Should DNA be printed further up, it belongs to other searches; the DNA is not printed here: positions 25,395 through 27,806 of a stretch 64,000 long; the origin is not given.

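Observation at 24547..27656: RecQ-like helicase fused to a ComF-type PRTase, coupled to a second DprA-like gene: RqlHI/PsyrTA-type toxin-antitoxin or defence module beside topA-dprA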

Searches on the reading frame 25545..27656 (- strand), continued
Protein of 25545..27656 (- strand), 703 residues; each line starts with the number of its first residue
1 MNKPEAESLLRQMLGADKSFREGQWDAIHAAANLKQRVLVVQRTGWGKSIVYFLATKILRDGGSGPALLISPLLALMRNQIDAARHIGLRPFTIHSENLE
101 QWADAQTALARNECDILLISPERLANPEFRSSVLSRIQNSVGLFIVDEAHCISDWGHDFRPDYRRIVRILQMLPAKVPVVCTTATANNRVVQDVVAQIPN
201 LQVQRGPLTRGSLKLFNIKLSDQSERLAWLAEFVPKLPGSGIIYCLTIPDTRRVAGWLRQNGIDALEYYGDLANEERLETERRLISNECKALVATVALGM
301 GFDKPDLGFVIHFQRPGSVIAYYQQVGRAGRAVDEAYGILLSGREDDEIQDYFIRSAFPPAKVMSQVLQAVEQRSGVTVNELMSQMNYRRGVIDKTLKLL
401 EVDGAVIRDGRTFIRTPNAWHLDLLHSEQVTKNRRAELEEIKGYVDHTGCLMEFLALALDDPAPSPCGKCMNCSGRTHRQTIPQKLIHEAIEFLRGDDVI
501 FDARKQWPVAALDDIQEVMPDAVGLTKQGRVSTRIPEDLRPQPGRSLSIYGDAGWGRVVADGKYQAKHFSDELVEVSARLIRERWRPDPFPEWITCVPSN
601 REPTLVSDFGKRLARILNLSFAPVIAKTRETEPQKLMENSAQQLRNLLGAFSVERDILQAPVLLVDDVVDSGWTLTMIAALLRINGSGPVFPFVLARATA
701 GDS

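Call 38: find_related_loci(query=window:25545-27656:-, collection=metagenome_contigs, flank=6000)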
Query window:25545-27656:- (703 aa) in metagenome_contigs; peptide patterns used: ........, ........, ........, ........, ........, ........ (x = any residue, [..] = any of these).
600 stretches matched a pattern (row limit reached: there are more); 600 encode a relative of the query (tblastn E <= 1e-3); the best 80 are kept; 80 distinct loci.
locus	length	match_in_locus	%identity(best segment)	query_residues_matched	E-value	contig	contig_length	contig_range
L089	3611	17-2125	82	1-703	0e+0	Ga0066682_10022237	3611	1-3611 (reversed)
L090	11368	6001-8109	76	1-703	0e+0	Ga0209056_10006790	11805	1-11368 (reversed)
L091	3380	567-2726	62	5-699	0e+0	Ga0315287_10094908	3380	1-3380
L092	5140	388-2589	58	1-699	0e+0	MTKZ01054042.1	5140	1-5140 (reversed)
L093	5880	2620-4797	60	1-699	0e+0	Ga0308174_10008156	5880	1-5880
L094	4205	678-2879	59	1-699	0e+0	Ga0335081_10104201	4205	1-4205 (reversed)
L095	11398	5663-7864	58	1-699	0e+0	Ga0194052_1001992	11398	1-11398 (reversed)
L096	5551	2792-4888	60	1-699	0e+0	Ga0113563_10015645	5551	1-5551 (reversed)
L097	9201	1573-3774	57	1-699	0e+0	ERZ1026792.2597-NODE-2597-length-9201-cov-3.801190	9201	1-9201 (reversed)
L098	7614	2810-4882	59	8-698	0e+0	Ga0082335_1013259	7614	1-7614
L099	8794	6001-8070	57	3-703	0e+0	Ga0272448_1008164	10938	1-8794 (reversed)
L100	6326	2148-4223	57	1-703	0e+0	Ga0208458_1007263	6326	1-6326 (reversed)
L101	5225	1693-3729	58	3-695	0e+0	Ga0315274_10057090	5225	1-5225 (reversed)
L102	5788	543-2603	57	3-700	0e+0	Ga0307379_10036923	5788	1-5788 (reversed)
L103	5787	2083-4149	57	3-699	0e+0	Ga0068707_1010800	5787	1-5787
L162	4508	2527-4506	51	6-670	0e+0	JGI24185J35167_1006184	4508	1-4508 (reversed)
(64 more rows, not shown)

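Call 45: search_protein_families(library=pfam, proteins=[L162:393-2492:+, L085:9186-9767:-], max_evalue=0.001)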
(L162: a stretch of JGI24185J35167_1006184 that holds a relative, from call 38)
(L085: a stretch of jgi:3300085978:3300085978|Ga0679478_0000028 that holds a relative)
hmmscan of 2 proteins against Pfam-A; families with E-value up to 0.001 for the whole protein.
L162:393-2492:+ (699 aa): 4 families
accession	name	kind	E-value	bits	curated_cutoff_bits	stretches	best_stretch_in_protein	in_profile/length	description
PF01131.25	Topoisom_bac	-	2.3e-136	455.5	35.1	1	70-494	2-410/411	DNA topoisomerase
PF01396.24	Zn_ribbon_Top1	-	3.3e-43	145.6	32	4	525-559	3-37/39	Topoisomerase DNA binding C4 zinc finger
PF01751.28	Toprim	-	1.9e-10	41.2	23.1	1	4-55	42-96/96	Toprim domain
PF02150.21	Zn_ribbon_RPB9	-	1.5e-05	25.2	25.2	0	659-691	4-34/36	RNA polymerases M/15 Kd subunit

L085:9186-9767:- (193 aa): 1 family
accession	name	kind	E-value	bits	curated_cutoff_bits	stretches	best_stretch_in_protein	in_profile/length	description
PF01797.21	Y1_Tnp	-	3.2e-06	27.7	23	1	53-144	24-120/121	Transposase IS200 like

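Call 58: search_protein_families(library=pfam, alignment_id=A2, max_evalue=0.00001)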
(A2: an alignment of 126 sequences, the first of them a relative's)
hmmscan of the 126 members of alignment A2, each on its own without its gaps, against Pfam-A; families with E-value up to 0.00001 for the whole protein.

A. member 1, L083:7660-7989:+ (109 aa): 1 family
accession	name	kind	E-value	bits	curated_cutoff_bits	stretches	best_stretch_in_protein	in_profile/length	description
PF06865.17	Ppnp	-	1.4e-35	122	25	1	16-107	2-92/92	Pyrimidine/purine nucleoside phosphorylase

B. families by the number of members that match (of 126 scanned): 103 families (the first 25 are shown)
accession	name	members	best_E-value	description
PF01230.28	HIT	4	1.5e-28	HIT domain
PF11969.13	DcpS_C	4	1.9e-27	Scavenger mRNA decapping enzyme C-term binding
PF13365.12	Trypsin_2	3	1.7e-36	Trypsin-like peptidase domain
PF00089.32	Trypsin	3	1.3e-23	Trypsin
PF13180.12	PDZ_2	3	2.8e-13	PDZ domain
PF00208.27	ELFV_dehydrog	2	1.3e-79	Glutamate/Leucine/Phenylalanine/Valine dehydrogenase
PF02812.23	ELFV_dehydrog_N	2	9.7e-58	Glu/Leu/Phe/Val dehydrogenase, dimerisation domain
PF08241.18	Methyltransf_11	2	5.3e-20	Methyltransferase domain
PF07669.17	Eco57I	2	6.4e-20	Eco57I restriction-modification methylase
PF02384.22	N6_Mtase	2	3.8e-19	N-6 DNA Methylase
PF13649.12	Methyltransf_25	2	3.3e-18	Methyltransferase domain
PF20473.4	MmeI_Mtase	2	7.4e-12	MmeI, DNA-methyltransferase domain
PF04851.21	ResIII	2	7.8e-10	Type III restriction enzyme, res subunit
PF01131.25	Topoisom_bac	1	2.3e-136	DNA topoisomerase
PF00448.28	SRP54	1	1.9e-78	SRP54-type protein, GTPase domain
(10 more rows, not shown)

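Call 59: search_protein_families(library=padloc, alignment_id=A2, max_evalue=1e-10)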
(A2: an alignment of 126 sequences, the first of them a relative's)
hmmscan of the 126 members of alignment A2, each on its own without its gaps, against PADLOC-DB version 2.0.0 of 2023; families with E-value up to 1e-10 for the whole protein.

A. member 1, L083:7660-7989:+ (109 aa): 0 families

B. families by the number of members that match (of 126 scanned): 161 families (the first 25 are shown)
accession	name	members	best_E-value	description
PDLC00441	ThsC2|ThsC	4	1.1e-14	HIT family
PDLC02960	RT-Protease_XI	3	1.4e-15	single gene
PDLC02959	RT-Protease_XI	3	8.8e-14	single gene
PDLC03068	Specificity_I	2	6.6e-50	Type I specificity subunit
PDLC03099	Specificity_I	2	1.5e-46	Type I specificity subunit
PDLC03092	Specificity_I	2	3.1e-46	Type I specificity subunit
PDLC03063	Specificity_I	2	1.1e-34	Type I specificity subunit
PDLC03172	Specificity_I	2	5e-33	Type I specificity subunit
PDLC03089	Specificity_I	2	1e-32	Type I specificity subunit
PDLC03164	Specificity_I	2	1.5e-25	Type I specificity subunit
PDLC03066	Specificity_I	2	5.4e-22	Type I specificity subunit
PDLC02489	BrxC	2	1.8e-21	BrxC-PglY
PDLC04134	mad2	2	3.5e-20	mads_2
PDLC03338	MTase_II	2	7.1e-19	Type II methyltransferase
PDLC03086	Specificity_I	2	1.5e-18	Type I specificity subunit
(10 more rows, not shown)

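Call 60: predict_structure(alignment_id=A1)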
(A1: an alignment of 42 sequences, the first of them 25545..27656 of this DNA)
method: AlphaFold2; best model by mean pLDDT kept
length: 703 residues; sequences in the alignment: 42
mean_pLDDT: 81.8   pTM: 0.73
mean pLDDT of the five models: 81.8, 78.5, 74.6, 74.5, 74.3
residues with pLDDT >= 90: 223; 70-90: 357; 50-70: 116; < 50: 7
segments of 3 or more residues with pLDDT < 50: 700-703
pLDDT, mean of each block of 10 residues (from residue 1): 93 87 89 93 74 94 91 75 90 75 82 89 75 67 87 61 80 84 80 85 82 67 85 89 81 92 91 82 86 74 65 67 65 57 53 60 86 83 70 82 85 88 73 70 72 81 82 75 92 88 81 88 85 90 90 86 90 96 94 95 92 97 92 58 82 91 92 90 96 83 32
secondary structure, 60 per line:
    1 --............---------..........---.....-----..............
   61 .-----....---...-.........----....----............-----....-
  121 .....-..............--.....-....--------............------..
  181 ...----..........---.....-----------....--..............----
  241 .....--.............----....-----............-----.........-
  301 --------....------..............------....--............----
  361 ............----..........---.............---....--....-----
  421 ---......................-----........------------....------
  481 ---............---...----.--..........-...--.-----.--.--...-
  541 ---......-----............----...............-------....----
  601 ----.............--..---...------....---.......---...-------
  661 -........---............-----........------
elements in order (helices of 4 or more, strands of 3 or more residues): H3-14 H24-33 E37-41 H47-61 E67-70 H78-86 E91-94 H99-110 E116-119 H121-125 H127-140 E143-147 H149-152 H161-172 E179-183 H188-197 E201-205 E217-220 H223-236 E241-245 H248-260 E265-268 H274-285 E291-295 H296-299 E309-312 H319-332 E339-342 H345-356 H361-372 H379-386 H390-402 E406-409 E412-415 H424-445 H451-458 H471-474 H484-495 E499-501 H509-518 E544-549 H555-566 H571-585 E593-596 H605-617 E625-627 H634-637 H641-647 E651-653 E662-669 H673-684 E690-697

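Call 65: fold_search(model_id=the predicted structure, library=pdb)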
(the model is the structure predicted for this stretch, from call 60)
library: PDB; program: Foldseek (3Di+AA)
matches with E <= 10: 1872; with E <= 0.001: 985
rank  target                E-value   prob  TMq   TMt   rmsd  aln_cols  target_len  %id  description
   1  4tmu_A                1.9e-25  1.00  0.49  0.65  13.9       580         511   22  Crystal structure of RecQ catalytic core from C. sakazakii bound to DNA (released 2015-03-11)
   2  7zmm_A                2.3e-25  1.00  0.39  0.56   8.8       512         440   24  Crystal structure of human RECQL5 helicase APO form in complex with engineered nanobody (Gluebody) G2-001 (released 2022-06-22)
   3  6crm_A                3.2e-25  1.00  0.48  0.65  14.8       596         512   22  Crystal Structure of RecQ catalytic core from C. sakazakii bound to an unfolded G-quadruplex (released 2018-10-17)
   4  7zmq_B                5.9e-25  1.00  0.40  0.59   8.2       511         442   24  Crystal structure of human RECQL5 helicase APO form in complex with engineered nanobody (Gluebody) G2*-006 (released 2022-06-22)
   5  7zmq_A                1.8e-24  1.00  0.41  0.58   8.2       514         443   24  Crystal structure of human RECQL5 helicase APO form in complex with engineered nanobody (Gluebody) G2*-006 (released 2022-06-22)
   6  1oyw                  3.3e-24  1.00  0.50  0.66  16.4       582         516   23  Structure of the RecQ Catalytic Core (released 2003-10-07)
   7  7aud_B                7.6e-24  1.00  0.50  0.68   5.6       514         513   25  Structure of an engineered helicase domain construct for human Bloom syndrome protein (BLM) (released 2020-12-16)
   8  5lb5_A                8.5e-24  1.00  0.41  0.61   8.2       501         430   24  Crystal structure of human RECQL5 helicase in complex with ADP/Mg (tricilinc form). (released 2016-07-06)
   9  7zml_A                8.5e-24  1.00  0.39  0.57   8.3       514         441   24  Crystal structure of human RECQL5 helicase APO form in complex with engineered nanobody (Gluebody) G1-001 (released 2022-06-22)
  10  8rl6                  9.0e-24  1.00  0.43  0.63   7.6       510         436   25  DNA helicase RECQL5 in complex with homo Di-Gluebody G5-006 - RECQL5 local refinement (released 2025-01-15)
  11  7aud_F                9.5e-24  1.00  0.50  0.67   5.5       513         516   25  Structure of an engineered helicase domain construct for human Bloom syndrome protein (BLM) (released 2020-12-16)
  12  9owb_A                9.5e-24  1.00  0.27  0.42  16.9       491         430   22  Human WRN helicase in complex with allosteric ligand Compound 6 (released 2025-09-10)
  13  9mjt                  1.0e-23  1.00  0.27  0.43  17.4       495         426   23  Crystal structure of apo WRN helicase in Form D (released 2026-01-14)
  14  7zml_D                1.2e-23  1.00  0.39  0.57   8.4       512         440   23  Crystal structure of human RECQL5 helicase APO form in complex with engineered nanobody (Gluebody) G1-001 (released 2022-06-22)
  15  5lba_D                1.6e-23  1.00  0.37  0.54   9.3       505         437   24  Crystal structure of human RECQL5 helicase in complex with DSPL fragment(1-cyclohexyl-3-(oxolan-2-ylmethyl)urea, SGC - (released 2016-07-06)
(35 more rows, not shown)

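Call 74: search_dna_similar(query=window:25545-27656:-, collection=plasmids, mode=protein, max_evalue=1e-50, max_rows=15)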
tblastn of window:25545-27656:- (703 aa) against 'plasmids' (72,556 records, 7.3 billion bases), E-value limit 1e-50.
Records with a match: 26; places in all: 26; records where one place covers at least 80% of the query: 12.
Best place of each record, by identity: <60% 26.
By first word of the organism name: Caballeronia 5; Burkholderia 3; Halanaeroarchaeum 2; Arthrobacter 2; Rhodococcus 2; Variovorax 2; Nostoc 1; Escherichia 1; Sinorhizobium 1; Halomicrobium 1; and 6 more.
By predicted mobility (MOB-suite, as given by PLSDB): non-mobilizable 21; mobilizable 3; conjugative 2.
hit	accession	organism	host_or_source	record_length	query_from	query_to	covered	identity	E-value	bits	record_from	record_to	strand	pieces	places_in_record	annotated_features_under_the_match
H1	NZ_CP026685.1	Nostoc sp. 'Peltigera membranacea cyanobiont' N6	Lichen thallus,Peltigera membranacea ...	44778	9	701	99%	52.9%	0e+0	701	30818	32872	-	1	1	RecQ family ATP-dependent DNA helicase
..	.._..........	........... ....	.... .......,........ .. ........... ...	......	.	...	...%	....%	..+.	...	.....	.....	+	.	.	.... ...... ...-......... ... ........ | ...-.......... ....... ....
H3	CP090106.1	Sinorhizobium meliloti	Medicago,Cell culture,Plant nodule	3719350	17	697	97%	48.1%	0e+0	604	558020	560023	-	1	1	RecQ family ATP-dependent DNA helicase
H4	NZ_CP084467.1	Halomicrobium salinisoli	cell culture,gobi saline soil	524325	1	699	99%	45.8%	0e+0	605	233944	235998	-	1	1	RecQ family ATP-dependent DNA helicase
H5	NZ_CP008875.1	Halanaeroarchaeum sulfurireducens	-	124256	2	699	99%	45.2%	0e+0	606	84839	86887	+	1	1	RecQ family ATP-dependent DNA helicase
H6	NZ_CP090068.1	Acinetobacter sp. SH20PTE14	pig manure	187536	3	702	100%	44.9%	5e-180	577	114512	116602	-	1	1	RecQ family ATP-dependent DNA helicase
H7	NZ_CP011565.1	Halanaeroarchaeum sulfurireducens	-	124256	2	699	99%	44.9%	0e+0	602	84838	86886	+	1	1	RecQ family ATP-dependent DNA helicase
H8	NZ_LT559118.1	Nonomuraea gerenzanensis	-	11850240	1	696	99%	43.7%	6e-169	545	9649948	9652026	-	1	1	none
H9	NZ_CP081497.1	Streptomyces sp. BHT-5-2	whole organism,plant soil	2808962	3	695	99%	42.5%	1e-156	509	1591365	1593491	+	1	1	none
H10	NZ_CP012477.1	Arthrobacter sp. ERGS1:01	single,stream water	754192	2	698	99%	40.1%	4e-139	458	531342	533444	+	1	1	RecQ family ATP-dependent DNA helicase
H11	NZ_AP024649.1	Arthrobacter sp. StoSoilB13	-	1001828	2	692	98%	39.0%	5e-135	446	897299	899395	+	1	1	none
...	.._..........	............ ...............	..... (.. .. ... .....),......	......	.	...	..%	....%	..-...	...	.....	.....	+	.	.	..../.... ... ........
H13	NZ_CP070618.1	Rhodococcus pseudokoreensis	cell culture,rhizosphere of apple ...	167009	3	474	67%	46.5%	1e-122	410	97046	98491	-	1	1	none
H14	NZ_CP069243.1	Rhodococcus sp. USK13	cell culture,Sand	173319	5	483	68%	44.8%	1e-118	399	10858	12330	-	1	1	none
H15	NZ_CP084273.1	Caballeronia grimmiae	Leptoglossus zonatus,Cell culture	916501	5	538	76%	30.2%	4e-58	221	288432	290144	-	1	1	ATP-dependent DNA helicase RecQ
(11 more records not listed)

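Call 75: search_dna_similar(query=window:25545-27656:-, collection=phages, mode=protein, max_evalue=1e-30, max_rows=10)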
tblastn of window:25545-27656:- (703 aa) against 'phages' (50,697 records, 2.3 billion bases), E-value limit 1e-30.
Records with a match: 22; places in all: 22; records where one place covers at least 80% of the query: 0.
Best place of each record, by identity: <60% 22.
By first word of the organism name: Listeria 12; Enterococcus 3; Staphylococcus 3; Bacteriophage 2; Salmonella 2.
By host as written in the record: Listeria monocytogenes 12; - 3; Staphylococcus aureus 3; Enterococcus faecalis 2; Homo sapiens 2.
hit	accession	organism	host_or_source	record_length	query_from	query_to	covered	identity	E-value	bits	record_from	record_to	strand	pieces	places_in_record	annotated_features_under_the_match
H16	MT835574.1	Bacteriophage sp.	human fecal samples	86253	5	374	53%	36.0%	7e-40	164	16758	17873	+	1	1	record has no annotation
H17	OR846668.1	Enterococcus phage Efs 1-1-1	Enterococcus faecalis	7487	18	474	65%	28.2%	3e-42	171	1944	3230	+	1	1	record has no annotation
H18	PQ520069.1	Enterococcus phage IME_EF3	-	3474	19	474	65%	28.1%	2e-41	168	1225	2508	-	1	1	record has no annotation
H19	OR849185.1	Listeria phage LM 4-14-1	Listeria monocytogenes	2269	7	390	55%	33.2%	8e-51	194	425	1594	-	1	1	record has no annotation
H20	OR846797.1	Listeria phage LM 4-11-1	Listeria monocytogenes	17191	7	390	55%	33.2%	9e-50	194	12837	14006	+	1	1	record has no annotation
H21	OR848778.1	Listeria phage LM 4-14-1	Listeria monocytogenes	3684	9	357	50%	36.3%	1e-50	196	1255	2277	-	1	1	record has no annotation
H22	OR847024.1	Listeria phage LM 4-11-1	Listeria monocytogenes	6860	9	357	50%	36.3%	2e-50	196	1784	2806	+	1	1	record has no annotation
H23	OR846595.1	Enterococcus phage Efs 1-1-1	Enterococcus faecalis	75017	7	357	50%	36.1%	1e-49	194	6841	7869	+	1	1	record has no annotation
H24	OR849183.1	Listeria phage LM 4-14-1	Listeria monocytogenes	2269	7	390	55%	31.9%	1e-47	185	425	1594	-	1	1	record has no annotation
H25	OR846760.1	Listeria phage LM 4-11-1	Listeria monocytogenes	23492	7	390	55%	31.9%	1e-46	185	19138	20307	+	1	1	record has no annotation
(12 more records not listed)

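Call 76: get_annotated_region(hit=H2, flank=6000)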
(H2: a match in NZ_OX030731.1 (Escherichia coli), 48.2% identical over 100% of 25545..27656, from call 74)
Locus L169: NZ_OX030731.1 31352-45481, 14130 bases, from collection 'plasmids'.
description: Escherichia coli isolate 68 plasmid P3, complete sequence
organism: Escherichia coli (NCBI taxid 562)
taxonomy: Bacteria; Pseudomonadota; Gammaproteobacteria; Enterobacterales; Enterobacteriaceae; Escherichia; Escherichia coli
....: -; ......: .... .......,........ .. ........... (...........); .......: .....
typing (MOB-suite, as given by PLSDB): conjugative; replicon IncFIA,IncFIC; relaxase MOBF; mating-pair formation MPF_F
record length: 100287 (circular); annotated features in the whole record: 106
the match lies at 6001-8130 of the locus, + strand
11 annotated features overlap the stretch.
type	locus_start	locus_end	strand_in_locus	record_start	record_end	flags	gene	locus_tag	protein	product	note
CDS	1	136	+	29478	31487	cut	-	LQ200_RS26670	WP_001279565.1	hypothetical protein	-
CDS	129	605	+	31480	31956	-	-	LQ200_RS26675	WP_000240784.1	hypothetical protein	-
CDS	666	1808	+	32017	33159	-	-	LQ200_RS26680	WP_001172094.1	helix-turn-helix domain-containing protein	-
CDS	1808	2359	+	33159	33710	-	-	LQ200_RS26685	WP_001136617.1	hypothetical protein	-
CDS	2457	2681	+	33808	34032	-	-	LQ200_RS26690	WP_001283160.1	helix-turn-helix domain-containing protein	-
CDS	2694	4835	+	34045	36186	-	-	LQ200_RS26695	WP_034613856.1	N-6 DNA methylase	GO:0006306 - DNA methylation [Evidence IEA]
CDS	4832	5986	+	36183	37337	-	-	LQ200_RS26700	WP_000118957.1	restriction endonuclease subunit S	GO:0006304 - DNA modification [Evidence IEA]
CDS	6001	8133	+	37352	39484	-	-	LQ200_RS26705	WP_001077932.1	RecQ family ATP-dependent DNA helicase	GO:0006310 - DNA recombination [Evidence IEA]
CDS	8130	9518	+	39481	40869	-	-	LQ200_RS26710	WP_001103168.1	DNA-processing protein DprA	GO:0009294 - DNA-mediated transformation [Evidence IEA]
CDS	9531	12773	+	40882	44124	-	-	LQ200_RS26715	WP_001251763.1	type I restriction endonuclease subunit R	-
CDS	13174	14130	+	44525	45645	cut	-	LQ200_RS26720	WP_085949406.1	IS3-like element ISSen4 family transposase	-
